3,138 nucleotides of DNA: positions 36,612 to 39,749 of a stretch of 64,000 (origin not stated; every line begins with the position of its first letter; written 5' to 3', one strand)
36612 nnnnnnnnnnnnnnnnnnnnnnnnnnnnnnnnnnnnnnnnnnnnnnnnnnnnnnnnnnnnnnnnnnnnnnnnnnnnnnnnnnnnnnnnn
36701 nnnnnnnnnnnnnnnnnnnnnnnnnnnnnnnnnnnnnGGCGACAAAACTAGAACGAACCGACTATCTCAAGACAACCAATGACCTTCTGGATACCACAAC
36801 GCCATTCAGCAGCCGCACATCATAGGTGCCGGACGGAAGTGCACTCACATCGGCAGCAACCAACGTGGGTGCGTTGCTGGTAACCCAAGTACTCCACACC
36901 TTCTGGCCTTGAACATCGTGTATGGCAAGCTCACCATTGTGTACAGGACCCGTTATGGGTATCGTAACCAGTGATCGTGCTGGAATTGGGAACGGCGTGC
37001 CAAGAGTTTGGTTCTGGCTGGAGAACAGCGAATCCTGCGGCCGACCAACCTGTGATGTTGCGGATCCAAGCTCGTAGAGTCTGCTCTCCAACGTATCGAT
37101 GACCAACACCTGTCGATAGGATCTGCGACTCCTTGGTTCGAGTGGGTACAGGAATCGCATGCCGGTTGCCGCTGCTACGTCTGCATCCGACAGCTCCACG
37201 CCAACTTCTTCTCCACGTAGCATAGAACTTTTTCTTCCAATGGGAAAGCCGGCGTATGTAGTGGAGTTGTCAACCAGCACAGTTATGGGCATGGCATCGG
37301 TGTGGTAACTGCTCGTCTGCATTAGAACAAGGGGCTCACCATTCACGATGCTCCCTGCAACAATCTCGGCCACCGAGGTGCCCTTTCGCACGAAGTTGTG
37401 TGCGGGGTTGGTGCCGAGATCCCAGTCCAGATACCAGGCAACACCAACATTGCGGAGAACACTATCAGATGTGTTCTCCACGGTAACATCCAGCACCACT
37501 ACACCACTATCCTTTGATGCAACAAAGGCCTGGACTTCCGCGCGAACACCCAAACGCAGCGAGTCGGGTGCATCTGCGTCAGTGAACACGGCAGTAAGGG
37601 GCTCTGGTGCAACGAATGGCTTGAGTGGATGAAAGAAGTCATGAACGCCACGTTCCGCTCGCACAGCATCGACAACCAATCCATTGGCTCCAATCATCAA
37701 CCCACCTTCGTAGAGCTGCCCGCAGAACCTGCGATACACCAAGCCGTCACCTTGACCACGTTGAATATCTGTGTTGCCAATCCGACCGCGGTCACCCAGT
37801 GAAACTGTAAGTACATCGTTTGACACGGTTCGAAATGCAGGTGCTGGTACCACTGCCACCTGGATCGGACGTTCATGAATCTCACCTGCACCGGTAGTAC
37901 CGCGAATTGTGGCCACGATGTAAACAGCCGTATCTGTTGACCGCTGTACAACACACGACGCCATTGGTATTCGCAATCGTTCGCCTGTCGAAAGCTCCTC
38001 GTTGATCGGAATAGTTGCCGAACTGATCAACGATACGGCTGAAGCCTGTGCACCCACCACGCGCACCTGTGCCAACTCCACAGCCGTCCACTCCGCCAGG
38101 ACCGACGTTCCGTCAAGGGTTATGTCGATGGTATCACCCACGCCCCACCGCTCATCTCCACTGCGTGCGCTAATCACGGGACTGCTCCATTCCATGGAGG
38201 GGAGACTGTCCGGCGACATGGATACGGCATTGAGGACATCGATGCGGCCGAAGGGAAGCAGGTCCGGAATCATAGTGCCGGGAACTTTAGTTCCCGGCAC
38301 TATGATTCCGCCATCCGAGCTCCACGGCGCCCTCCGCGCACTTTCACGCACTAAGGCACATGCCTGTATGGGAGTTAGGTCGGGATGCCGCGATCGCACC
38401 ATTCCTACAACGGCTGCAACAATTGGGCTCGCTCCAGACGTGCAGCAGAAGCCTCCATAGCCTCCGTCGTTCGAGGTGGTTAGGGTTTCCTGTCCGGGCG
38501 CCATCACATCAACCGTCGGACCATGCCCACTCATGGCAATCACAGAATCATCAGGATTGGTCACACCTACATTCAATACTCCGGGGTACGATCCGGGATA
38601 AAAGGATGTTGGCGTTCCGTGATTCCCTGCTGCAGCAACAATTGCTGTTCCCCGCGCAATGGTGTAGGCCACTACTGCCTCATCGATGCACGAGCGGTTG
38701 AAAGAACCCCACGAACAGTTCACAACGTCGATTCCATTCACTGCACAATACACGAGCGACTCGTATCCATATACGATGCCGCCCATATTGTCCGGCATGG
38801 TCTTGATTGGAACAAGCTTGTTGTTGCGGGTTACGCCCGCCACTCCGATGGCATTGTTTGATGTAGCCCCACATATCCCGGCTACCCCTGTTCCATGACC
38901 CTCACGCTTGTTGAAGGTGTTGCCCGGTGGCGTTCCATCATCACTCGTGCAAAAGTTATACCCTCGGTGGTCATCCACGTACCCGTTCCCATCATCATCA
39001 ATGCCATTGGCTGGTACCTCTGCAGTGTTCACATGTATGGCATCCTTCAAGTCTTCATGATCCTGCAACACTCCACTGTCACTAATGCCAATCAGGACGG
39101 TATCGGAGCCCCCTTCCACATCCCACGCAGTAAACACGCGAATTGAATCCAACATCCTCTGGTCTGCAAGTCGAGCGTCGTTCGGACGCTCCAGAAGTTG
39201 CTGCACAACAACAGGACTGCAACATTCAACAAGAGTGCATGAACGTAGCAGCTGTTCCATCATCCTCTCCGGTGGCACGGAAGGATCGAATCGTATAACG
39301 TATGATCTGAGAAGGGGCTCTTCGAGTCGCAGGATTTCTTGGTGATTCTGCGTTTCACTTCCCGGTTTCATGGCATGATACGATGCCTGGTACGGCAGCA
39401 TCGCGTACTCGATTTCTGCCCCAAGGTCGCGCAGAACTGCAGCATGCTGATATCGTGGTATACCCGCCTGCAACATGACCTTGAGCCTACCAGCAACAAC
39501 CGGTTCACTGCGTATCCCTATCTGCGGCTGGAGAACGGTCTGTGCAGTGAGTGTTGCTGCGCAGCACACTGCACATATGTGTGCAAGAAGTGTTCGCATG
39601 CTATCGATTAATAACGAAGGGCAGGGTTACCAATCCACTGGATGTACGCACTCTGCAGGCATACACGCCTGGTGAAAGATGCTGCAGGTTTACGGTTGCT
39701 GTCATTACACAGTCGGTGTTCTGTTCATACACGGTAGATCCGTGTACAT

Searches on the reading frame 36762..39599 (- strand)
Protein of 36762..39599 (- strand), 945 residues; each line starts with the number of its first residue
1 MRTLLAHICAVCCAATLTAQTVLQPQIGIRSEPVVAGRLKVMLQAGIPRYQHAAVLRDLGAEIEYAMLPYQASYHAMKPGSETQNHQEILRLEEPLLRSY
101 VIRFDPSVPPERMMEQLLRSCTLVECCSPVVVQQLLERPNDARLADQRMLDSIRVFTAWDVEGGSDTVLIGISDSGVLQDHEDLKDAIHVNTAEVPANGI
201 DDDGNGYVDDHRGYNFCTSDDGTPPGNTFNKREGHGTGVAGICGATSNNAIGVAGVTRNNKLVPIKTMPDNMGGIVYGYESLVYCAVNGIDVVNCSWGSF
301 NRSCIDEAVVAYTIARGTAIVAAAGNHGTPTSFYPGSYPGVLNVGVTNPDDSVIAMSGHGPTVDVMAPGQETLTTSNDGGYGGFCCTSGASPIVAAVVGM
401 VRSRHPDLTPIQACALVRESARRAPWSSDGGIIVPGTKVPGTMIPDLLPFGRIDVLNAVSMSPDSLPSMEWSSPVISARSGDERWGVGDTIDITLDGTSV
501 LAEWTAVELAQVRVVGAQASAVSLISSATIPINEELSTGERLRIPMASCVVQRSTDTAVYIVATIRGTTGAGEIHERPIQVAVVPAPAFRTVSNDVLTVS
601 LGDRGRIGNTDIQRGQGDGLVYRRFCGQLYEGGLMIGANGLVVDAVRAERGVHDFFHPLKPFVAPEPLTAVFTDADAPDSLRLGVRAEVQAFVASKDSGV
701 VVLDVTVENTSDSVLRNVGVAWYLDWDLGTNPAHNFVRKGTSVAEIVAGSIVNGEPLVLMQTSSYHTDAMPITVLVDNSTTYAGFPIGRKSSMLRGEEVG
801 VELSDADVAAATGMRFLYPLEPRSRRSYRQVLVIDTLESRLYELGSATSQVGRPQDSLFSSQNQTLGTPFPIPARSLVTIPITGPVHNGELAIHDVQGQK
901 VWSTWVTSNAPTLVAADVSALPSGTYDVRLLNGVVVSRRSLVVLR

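Call 50: search_protein_families(library=pfam, proteins=[window:36762-39599:-], max_evalue=0.01)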
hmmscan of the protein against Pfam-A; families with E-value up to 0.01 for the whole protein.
window:36762-39599:- (945 aa): 2 families
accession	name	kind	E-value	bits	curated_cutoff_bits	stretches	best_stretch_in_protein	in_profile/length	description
PF00082.27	Peptidase_S8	-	3.2e-37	128.8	21.8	1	166-422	2-274/288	Subtilase family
PF18962.6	Por_Secre_tail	-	0.00027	21.6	27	1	870-934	2-66/75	Secretion system C-terminal sorting domain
